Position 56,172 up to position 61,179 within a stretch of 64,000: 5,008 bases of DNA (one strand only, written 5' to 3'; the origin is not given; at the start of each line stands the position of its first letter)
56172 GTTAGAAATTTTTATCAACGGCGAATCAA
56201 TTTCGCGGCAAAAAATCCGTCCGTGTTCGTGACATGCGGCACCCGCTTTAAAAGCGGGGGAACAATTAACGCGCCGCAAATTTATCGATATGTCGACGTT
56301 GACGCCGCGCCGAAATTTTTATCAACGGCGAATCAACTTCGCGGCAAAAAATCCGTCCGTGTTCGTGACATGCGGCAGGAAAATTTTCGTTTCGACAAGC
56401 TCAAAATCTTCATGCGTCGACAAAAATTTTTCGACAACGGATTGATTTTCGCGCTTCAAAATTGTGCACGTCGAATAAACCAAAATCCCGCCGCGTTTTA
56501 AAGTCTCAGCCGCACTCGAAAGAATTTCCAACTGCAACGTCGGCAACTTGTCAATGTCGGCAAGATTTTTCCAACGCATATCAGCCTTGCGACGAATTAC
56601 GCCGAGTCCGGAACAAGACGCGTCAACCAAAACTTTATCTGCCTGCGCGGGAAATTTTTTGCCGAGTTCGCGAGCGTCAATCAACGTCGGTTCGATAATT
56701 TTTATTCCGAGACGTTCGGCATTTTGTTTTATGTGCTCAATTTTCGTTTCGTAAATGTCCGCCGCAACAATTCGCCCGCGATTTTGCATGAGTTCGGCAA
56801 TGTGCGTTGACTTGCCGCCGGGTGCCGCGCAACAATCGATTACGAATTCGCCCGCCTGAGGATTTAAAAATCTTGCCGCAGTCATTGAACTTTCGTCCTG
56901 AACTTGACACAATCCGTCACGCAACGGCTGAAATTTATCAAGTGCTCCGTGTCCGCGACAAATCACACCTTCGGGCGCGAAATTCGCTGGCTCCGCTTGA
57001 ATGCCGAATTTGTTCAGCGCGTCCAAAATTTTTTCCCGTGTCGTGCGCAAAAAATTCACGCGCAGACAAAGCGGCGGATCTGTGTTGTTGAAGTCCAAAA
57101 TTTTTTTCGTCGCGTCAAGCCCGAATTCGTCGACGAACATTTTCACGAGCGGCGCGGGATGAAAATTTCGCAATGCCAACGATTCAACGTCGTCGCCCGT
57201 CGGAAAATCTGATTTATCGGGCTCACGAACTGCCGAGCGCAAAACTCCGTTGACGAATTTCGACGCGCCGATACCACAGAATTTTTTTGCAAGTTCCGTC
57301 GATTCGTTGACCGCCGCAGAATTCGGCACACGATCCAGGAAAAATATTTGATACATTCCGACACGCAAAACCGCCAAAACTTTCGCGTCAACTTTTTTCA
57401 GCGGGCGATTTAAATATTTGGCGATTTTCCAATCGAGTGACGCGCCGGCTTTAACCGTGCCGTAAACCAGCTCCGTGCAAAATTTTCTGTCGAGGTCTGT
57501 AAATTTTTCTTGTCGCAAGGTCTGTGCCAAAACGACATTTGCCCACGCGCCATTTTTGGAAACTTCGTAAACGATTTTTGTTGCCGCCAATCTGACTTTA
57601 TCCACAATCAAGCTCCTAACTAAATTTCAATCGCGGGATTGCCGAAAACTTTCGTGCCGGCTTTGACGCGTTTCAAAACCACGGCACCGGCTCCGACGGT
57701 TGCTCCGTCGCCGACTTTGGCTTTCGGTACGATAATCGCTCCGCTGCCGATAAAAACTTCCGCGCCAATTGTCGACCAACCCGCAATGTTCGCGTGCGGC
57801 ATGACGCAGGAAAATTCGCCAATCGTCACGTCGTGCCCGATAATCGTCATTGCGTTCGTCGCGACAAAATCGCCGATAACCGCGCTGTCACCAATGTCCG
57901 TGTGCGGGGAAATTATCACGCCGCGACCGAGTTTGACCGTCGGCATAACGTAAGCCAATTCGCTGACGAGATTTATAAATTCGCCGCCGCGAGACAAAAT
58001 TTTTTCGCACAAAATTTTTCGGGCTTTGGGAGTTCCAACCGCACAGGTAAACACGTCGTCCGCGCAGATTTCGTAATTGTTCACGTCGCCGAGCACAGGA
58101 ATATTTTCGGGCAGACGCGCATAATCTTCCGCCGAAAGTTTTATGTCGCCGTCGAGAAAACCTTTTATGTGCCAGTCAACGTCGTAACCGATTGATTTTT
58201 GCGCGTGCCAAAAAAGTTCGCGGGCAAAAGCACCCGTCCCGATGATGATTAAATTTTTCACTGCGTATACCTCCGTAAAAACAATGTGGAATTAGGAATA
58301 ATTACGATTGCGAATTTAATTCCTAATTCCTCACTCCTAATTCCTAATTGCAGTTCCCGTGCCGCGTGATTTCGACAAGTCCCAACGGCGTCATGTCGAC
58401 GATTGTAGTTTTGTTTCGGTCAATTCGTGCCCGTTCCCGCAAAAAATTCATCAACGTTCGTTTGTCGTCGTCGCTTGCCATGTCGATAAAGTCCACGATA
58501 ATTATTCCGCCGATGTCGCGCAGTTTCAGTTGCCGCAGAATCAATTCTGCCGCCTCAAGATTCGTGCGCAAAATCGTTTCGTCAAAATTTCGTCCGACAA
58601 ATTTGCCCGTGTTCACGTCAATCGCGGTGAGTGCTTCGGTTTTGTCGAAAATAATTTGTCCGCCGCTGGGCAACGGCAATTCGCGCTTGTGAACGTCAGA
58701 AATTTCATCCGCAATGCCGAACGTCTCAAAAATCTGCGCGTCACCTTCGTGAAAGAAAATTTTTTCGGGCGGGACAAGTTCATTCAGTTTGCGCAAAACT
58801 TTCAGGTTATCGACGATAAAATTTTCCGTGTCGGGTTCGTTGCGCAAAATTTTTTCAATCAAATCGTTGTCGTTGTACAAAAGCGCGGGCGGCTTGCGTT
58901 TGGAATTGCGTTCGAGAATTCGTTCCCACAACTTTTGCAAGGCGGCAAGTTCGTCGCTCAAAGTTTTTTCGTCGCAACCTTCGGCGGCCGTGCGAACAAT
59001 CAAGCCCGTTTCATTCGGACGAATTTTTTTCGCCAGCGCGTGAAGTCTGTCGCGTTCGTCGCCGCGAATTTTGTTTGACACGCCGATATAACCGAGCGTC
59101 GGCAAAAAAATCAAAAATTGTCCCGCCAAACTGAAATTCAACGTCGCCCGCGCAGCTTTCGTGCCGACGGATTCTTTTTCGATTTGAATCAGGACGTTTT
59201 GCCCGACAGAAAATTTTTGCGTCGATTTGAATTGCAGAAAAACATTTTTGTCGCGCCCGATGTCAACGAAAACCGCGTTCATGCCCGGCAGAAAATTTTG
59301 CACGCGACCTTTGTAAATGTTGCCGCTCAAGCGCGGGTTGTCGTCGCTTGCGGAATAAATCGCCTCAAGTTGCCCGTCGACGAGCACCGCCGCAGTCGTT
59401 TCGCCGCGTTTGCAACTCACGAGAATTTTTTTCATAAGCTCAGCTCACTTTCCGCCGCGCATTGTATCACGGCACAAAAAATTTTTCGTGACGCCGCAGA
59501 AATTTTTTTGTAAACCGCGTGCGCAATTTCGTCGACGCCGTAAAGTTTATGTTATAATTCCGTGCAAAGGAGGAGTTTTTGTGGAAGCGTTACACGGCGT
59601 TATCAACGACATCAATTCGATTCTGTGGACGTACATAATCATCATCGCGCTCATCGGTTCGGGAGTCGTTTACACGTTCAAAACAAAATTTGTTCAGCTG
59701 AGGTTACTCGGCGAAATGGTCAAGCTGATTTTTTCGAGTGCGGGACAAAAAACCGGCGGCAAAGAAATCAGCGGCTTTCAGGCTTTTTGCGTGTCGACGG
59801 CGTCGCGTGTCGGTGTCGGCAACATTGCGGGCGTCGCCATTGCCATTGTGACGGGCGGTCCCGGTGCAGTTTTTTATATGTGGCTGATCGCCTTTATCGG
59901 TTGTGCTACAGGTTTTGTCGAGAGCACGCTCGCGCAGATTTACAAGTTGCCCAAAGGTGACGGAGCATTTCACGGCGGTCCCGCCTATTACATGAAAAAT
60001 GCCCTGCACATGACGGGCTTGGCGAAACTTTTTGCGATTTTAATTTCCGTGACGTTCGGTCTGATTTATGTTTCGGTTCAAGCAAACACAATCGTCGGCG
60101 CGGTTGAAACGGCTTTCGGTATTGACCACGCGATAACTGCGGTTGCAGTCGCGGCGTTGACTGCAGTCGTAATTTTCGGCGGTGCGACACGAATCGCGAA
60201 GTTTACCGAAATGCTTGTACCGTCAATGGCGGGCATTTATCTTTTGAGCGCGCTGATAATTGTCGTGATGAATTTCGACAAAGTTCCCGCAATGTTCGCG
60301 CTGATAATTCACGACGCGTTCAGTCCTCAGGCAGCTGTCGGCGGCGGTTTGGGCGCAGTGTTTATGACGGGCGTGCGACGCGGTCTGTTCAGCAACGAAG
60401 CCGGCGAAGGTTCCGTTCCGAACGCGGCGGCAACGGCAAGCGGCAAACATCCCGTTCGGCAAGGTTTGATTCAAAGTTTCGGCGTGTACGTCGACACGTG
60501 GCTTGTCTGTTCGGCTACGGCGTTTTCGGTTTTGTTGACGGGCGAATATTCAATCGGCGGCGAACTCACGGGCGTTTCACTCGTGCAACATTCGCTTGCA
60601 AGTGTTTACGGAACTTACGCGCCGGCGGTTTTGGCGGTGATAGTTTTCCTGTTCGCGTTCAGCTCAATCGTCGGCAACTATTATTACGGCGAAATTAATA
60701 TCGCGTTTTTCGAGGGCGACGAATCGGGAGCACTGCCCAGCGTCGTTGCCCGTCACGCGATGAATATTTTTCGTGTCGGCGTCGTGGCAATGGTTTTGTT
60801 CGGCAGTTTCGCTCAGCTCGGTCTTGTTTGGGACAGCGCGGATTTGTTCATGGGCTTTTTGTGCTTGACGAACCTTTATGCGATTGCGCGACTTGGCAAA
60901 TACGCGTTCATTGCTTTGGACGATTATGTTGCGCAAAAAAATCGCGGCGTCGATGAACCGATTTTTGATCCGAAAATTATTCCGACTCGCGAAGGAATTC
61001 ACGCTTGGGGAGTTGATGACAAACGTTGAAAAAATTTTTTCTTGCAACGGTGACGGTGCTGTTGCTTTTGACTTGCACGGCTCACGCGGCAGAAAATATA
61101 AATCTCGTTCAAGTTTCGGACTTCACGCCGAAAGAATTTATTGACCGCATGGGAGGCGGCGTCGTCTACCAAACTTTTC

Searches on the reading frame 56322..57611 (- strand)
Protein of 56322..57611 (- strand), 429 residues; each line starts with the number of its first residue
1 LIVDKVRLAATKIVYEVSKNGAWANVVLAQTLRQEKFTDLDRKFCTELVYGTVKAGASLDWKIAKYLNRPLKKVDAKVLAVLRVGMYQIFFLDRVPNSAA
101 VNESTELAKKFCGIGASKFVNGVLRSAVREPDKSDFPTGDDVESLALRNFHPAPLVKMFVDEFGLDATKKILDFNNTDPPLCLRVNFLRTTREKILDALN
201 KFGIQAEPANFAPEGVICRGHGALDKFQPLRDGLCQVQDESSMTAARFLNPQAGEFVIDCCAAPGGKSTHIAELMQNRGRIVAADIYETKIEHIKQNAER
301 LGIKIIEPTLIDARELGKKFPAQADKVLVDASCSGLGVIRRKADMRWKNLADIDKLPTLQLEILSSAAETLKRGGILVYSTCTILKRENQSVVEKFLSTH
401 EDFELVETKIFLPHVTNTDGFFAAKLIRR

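Call 27: search_protein_families(library=pfam, proteins=[window:56322-57611:-])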
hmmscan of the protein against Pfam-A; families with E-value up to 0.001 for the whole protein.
window:56322-57611:- (429 aa): 5 families
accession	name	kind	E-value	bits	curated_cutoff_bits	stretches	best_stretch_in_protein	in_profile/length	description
PF01189.24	Methyltr_RsmB-F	-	1.3e-54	185.3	27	1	248-426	3-198/199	16S rRNA methyltransferase RsmB/F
PF01029.23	NusB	-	1.7e-34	119.5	23.1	1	5-129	2-133/133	NusB family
PF22458.1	RsmF-B_ferredox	-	9.4e-16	58.2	27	1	151-220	1-69/74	Methyltr_RsmF/B-like, ferredoxin-like domain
PF13847.12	Methyltransf_31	-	3.9e-08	33.5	27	1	254-395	4-125/145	Methyltransferase domain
PF01728.25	FtsJ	-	3.6e-07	30.7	24.1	1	249-404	19-160/181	FtsJ-like methyltransferase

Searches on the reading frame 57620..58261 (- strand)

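Call 27: search_protein_families(library=pfam, proteins=[window:57620-58261:-])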
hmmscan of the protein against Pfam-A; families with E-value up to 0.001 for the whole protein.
window:57620-58261:- (213 aa): 4 families
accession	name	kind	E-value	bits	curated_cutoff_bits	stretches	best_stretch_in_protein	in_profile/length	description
PF00132.30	Hexapep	-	4.9e-17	61.3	27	2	164-196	3-35/36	Bacterial transferase hexapeptide (six repeats)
PF25084.1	LbH_EIF2B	-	3.4e-08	33.9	54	1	103-205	4-103/105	EIF2B subunit epsilon LbH domain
PF14602.12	Hexapep_2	-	9e-06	25.8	27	1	164-196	3-33/34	Hexapeptide repeat of succinyl-transferase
PF17836.7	PglD_N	-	2.1e-05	25.4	23.4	1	3-88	1-78/78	PglD N-terminal domain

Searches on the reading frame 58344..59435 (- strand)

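Call 59: search_protein_families(library=pfam, proteins=[window:58344-59435:-], max_evalue=0.00001)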
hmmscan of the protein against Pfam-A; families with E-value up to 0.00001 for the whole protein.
window:58344-59435:- (363 aa): 1 family
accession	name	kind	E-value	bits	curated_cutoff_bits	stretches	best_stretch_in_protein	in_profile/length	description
PF10150.14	RNase_E_G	-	3.1e-84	283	25.5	1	102-359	1-268/270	Ribonuclease E/G family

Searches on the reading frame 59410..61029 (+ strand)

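Call 59: search_protein_families(library=pfam, proteins=[window:59410-61029:+], max_evalue=0.00001)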
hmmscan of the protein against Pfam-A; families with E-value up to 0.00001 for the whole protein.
window:59410-61029:+ (539 aa): 1 family
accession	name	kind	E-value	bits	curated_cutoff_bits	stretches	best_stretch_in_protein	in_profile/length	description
PF01235.23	Na_Ala_symp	-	5.7e-144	480.7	24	1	112-519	5-392/392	Sodium:alanine symporter family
